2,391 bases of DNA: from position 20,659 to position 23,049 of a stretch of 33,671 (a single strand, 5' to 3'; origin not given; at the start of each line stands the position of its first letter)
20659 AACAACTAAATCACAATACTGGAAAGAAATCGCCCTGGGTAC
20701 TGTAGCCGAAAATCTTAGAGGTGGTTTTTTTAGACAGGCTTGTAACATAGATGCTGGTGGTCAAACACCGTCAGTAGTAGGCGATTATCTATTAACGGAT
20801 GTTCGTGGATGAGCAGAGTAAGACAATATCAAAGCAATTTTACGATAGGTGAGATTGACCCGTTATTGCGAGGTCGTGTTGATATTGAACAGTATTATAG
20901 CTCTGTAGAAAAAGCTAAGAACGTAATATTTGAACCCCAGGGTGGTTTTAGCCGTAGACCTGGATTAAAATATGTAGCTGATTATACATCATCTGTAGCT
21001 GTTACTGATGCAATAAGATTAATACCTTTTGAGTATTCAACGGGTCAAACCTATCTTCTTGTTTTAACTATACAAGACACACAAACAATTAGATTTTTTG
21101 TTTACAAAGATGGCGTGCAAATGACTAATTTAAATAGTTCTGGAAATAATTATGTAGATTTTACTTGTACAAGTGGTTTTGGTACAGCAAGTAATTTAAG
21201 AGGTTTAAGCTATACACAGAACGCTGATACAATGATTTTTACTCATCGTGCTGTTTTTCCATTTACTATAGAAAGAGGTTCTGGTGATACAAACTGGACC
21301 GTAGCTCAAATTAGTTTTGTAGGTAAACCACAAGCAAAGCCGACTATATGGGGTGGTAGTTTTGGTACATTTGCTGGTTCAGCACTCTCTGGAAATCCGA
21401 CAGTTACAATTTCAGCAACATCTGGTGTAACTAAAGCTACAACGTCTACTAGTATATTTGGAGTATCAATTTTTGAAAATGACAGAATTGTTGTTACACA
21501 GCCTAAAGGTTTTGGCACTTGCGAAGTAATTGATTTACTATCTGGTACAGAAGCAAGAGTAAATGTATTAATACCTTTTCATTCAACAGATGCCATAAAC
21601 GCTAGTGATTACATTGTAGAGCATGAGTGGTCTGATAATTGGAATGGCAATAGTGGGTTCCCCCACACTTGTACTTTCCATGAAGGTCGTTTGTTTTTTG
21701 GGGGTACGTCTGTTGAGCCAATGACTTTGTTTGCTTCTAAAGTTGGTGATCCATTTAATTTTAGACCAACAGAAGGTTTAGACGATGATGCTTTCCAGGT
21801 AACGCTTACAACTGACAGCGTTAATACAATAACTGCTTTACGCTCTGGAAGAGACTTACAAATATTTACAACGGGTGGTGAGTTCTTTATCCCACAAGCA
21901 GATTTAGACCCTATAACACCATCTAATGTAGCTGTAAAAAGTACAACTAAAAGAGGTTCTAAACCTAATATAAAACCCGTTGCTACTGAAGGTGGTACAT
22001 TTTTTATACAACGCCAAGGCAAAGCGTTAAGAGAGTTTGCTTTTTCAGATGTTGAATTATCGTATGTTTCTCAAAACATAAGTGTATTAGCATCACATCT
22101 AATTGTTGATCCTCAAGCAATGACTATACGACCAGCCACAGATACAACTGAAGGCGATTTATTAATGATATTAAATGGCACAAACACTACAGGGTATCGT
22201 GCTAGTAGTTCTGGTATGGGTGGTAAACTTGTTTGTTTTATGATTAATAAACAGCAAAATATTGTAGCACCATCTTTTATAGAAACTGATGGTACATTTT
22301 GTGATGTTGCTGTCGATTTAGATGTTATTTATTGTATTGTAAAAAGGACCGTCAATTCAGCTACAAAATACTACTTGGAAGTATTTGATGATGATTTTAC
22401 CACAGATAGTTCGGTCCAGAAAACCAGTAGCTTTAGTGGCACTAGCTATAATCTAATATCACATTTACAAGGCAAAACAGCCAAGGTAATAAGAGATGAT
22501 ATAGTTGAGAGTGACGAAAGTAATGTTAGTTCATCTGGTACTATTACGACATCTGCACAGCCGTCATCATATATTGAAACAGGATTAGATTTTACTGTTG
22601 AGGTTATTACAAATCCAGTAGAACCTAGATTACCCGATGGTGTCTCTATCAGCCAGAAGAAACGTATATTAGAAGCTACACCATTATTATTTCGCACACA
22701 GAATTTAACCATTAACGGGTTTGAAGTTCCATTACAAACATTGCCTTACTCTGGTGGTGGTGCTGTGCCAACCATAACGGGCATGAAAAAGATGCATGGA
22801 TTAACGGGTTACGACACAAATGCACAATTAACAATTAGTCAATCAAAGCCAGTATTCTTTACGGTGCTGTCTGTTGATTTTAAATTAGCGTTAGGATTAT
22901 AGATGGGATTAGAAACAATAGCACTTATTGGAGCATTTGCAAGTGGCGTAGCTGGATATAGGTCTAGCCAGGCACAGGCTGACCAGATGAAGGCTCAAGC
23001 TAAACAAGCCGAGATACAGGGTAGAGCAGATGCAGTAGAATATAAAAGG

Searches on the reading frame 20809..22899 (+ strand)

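Call 21: search_protein_families(library=pfam, proteins=[window:20809-22899:+], max_evalue=0.001)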
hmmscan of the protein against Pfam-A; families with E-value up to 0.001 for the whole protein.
window:20809-22899:+ (697 aa): 1 family
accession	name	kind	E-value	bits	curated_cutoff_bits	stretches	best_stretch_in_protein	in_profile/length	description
PF25675.1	Phage_nozzle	-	1.7e-06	27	27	0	289-429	352-493/794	Bacteriophage nozzle protein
